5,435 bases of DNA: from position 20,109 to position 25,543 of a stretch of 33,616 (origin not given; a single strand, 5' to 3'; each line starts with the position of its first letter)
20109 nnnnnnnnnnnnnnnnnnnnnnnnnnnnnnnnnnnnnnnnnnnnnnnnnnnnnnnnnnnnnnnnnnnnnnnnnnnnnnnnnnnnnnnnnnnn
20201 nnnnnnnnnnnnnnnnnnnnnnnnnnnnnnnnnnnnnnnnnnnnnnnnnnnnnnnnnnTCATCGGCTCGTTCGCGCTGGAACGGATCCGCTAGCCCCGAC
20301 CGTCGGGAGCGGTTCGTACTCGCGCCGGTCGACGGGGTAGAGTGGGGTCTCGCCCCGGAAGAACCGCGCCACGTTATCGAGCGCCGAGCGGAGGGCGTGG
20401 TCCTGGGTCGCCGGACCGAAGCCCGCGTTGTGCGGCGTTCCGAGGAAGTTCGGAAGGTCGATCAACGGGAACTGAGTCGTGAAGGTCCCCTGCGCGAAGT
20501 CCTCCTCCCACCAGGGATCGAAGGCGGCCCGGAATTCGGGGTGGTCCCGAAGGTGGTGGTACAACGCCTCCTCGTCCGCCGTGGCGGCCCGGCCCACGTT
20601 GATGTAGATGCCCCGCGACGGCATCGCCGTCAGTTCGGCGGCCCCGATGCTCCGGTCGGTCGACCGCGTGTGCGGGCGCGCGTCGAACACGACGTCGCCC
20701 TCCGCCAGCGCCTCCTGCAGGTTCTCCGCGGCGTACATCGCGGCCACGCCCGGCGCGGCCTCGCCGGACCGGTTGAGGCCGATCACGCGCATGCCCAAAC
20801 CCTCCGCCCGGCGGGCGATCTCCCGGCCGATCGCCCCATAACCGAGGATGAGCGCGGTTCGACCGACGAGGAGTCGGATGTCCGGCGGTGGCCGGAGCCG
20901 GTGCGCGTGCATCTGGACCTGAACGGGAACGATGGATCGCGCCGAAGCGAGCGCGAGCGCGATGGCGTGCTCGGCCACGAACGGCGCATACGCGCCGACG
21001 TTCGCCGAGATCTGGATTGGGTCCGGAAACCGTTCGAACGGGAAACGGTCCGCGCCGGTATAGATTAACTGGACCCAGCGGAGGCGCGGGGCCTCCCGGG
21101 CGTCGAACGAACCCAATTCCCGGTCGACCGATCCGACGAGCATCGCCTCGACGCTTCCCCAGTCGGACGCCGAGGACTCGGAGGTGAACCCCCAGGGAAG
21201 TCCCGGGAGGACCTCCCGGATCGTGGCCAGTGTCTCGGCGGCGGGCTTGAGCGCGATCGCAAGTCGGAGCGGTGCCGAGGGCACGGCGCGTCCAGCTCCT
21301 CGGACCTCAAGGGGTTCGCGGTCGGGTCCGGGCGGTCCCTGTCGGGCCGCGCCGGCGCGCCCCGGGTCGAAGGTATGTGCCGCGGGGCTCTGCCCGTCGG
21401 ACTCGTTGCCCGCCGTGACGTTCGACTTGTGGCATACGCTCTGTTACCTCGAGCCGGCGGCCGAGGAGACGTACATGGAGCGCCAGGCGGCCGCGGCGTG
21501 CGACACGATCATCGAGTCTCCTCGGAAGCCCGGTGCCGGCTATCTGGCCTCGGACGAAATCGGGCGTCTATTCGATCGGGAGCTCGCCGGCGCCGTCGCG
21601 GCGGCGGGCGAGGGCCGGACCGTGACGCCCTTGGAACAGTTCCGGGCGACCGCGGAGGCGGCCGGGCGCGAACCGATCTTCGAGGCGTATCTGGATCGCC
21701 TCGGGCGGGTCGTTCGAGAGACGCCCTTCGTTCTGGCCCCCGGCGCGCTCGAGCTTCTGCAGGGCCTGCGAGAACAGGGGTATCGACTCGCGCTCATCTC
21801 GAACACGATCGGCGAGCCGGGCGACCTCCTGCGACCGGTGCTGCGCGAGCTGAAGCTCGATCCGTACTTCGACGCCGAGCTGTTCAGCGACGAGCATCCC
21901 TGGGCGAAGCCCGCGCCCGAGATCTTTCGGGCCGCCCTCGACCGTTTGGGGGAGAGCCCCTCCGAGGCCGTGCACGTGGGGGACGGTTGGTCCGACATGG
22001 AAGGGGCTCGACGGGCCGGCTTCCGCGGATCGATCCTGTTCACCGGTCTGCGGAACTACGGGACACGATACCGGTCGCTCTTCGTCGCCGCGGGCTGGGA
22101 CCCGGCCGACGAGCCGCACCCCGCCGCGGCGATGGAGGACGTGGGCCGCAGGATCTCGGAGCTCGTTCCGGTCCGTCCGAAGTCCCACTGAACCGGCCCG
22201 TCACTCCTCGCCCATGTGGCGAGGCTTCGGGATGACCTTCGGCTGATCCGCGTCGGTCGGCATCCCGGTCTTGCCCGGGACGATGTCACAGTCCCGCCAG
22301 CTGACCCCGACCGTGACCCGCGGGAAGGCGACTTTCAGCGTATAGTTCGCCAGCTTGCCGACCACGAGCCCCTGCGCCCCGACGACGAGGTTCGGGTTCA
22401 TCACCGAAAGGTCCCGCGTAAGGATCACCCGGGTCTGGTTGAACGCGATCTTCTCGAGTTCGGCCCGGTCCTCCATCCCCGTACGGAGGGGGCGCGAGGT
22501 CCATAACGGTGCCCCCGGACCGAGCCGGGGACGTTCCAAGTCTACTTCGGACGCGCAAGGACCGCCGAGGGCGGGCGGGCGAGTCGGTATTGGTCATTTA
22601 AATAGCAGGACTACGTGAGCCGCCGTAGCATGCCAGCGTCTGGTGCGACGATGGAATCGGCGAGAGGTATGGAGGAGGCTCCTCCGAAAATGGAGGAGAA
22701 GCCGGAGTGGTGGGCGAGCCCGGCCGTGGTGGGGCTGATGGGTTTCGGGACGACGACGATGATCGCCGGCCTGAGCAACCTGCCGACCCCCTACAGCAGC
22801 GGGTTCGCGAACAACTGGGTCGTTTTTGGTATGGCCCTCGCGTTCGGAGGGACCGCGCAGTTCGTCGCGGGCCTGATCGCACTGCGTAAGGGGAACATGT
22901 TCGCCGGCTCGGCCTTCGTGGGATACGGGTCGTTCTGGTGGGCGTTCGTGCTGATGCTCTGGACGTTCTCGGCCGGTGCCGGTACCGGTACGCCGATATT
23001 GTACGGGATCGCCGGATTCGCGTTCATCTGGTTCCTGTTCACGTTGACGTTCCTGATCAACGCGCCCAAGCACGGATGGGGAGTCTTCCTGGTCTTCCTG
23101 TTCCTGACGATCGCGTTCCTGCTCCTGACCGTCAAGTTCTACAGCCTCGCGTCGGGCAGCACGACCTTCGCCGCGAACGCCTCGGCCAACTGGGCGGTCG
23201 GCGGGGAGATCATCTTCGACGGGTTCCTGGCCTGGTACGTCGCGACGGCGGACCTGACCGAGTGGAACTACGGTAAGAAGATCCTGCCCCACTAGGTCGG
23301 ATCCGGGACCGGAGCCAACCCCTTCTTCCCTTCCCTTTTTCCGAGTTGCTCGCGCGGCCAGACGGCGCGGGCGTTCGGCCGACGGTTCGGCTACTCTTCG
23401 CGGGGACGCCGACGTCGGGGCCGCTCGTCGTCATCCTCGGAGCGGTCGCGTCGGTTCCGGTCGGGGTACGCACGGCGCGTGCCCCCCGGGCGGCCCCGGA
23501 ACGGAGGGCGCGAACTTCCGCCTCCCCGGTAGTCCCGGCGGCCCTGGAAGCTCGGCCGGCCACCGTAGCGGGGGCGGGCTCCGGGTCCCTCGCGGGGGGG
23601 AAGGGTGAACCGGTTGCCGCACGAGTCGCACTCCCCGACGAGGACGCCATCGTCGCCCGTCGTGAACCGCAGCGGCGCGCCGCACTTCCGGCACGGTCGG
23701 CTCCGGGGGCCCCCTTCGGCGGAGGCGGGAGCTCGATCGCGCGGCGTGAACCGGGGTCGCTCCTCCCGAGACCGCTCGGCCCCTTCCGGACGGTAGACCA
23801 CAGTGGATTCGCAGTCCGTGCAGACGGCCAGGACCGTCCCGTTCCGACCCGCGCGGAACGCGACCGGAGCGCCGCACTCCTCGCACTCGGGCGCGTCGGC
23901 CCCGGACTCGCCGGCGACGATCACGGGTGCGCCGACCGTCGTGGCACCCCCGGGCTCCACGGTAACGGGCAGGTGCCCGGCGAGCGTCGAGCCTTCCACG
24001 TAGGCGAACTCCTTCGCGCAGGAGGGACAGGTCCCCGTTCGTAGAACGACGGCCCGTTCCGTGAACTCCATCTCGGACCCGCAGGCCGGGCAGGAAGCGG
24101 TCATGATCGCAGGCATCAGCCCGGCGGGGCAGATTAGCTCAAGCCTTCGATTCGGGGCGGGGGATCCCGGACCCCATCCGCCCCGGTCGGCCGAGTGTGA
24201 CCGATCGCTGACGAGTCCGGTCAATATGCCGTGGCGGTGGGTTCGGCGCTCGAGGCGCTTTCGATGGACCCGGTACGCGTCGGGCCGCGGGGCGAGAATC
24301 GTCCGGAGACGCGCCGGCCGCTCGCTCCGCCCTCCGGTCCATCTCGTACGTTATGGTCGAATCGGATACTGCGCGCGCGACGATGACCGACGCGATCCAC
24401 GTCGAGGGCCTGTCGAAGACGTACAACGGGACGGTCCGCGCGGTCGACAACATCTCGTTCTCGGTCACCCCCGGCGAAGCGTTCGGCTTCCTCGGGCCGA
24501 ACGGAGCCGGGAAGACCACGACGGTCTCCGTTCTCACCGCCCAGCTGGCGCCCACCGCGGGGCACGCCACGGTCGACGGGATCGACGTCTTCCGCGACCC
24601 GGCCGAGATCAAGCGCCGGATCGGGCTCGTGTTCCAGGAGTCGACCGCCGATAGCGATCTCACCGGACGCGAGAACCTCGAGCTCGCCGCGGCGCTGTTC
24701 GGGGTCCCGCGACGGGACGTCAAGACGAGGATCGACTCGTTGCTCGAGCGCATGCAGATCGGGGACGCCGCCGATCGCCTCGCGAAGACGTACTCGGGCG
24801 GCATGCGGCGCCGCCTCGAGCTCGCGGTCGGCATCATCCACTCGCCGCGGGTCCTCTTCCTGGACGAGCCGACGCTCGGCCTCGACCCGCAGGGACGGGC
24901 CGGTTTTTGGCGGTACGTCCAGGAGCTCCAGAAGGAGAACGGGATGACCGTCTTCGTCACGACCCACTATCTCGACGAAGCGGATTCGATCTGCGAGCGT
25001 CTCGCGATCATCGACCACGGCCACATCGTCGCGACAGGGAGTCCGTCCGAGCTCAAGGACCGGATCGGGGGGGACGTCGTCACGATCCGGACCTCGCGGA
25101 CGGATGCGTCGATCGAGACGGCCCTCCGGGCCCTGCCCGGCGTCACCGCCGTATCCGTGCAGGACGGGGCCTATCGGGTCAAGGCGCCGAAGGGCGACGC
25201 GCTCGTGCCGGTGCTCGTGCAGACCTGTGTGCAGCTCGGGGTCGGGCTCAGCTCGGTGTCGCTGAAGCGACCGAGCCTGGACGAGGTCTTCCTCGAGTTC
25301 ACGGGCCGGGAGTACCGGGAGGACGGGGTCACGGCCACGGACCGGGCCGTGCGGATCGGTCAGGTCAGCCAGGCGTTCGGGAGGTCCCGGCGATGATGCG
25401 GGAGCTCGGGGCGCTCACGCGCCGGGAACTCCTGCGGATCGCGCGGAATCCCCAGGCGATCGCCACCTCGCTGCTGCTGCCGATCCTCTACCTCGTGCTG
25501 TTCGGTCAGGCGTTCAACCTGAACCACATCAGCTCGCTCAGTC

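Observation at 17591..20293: Polytopic membrane domain + ~350-residue coiled coil + catalytically degenerate KaiC/FlaH-like domain in one 900-aa protein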

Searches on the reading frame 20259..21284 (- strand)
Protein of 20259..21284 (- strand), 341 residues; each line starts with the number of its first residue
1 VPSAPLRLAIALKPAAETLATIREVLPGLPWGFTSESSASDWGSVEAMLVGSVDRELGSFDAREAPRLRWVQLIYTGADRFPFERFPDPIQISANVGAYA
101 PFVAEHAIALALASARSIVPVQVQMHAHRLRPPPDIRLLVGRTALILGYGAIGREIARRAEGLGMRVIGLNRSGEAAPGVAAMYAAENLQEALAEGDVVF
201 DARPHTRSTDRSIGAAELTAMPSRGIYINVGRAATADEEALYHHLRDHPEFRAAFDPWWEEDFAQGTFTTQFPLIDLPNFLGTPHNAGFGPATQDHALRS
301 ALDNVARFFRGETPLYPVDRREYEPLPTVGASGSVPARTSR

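Call 9: search_protein_families(library=pfam, proteins=[window:20259-21284:-], max_evalue=0.01)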
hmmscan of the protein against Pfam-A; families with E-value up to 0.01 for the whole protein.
window:20259-21284:- (341 aa): 4 families
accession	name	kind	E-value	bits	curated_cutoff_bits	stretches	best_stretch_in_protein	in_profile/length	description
PF02826.25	2-Hacid_dh_C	-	1.4e-34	119.4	25.1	1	108-287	1-178/178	D-isomer specific 2-hydroxyacid dehydrogenase, NAD binding domain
PF00389.36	2-Hacid_dh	-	0.0015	18.7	24.6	1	46-318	41-133/134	D-isomer specific 2-hydroxyacid dehydrogenase, catalytic domain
PF00670.27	AdoHcyase_NAD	-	0.0016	19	27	1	138-235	20-114/162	S-adenosyl-L-homocysteine hydrolase, NAD binding domain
PF03807.23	F420_oxidored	-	0.0023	19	21.6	1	146-202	4-66/94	NADP oxidoreductase coenzyme F420-dependent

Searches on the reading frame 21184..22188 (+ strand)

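Call 9: search_protein_families(library=pfam, proteins=[window:21184-22188:+], max_evalue=0.01)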
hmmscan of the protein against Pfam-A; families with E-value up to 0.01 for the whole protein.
window:21184-22188:+ (335 aa): 4 families
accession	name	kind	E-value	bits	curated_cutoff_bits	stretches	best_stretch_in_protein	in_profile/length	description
PF00702.32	Hydrolase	-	6.5e-28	98.9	26.4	1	77-279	3-191/191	haloacid dehalogenase-like hydrolase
PF13419.12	HAD_2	-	6.4e-17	62.7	23.8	1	153-281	49-174/178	Haloacid dehalogenase-like hydrolase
PF12710.13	HAD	-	2e-09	38.6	27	1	158-275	61-188/189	haloacid dehalogenase-like hydrolase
PF13242.12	Hydrolase_like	-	2.5e-09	37.4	22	1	240-288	2-51/75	HAD-hyrolase-like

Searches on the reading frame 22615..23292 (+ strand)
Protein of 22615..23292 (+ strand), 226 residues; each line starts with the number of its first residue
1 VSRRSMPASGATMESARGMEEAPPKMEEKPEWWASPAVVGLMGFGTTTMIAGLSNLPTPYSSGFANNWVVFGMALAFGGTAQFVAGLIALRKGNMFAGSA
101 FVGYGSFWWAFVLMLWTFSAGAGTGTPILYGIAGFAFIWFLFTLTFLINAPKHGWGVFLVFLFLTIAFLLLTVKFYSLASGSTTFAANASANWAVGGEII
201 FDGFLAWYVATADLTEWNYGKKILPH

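Call 9: search_protein_families(library=pfam, proteins=[window:22615-23292:+], max_evalue=0.01)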
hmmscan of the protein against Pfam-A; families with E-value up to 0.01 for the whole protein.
window:22615-23292:+ (226 aa): 1 family
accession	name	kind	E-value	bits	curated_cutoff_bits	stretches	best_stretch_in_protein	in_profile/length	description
PF01184.24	Gpr1_Fun34_YaaH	-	6.6e-25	88.4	25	1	31-215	15-191/207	GPR1/FUN34/yaaH family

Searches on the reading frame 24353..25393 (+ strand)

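Call 61: search_protein_families(library=pfam, proteins=[window:24353-25393:+], max_evalue=0.0001)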
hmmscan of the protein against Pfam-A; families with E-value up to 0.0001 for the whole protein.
window:24353-25393:+ (347 aa): 3 families
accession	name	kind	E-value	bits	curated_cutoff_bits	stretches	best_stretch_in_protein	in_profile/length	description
PF00005.33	ABC_tran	-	3.7e-32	112.2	25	1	32-174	2-136/137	ABC transporter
PF13732.12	DrrA1-3_C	-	3.8e-11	44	27.4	1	229-316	1-80/81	ATP-binding protein DrrA1-3-like, C-terminal domain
PF13304.12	AAA_21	-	1.5e-08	35.5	27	1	122-205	220-298/304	AAA domain, putative AbiEii toxin, Type IV TA system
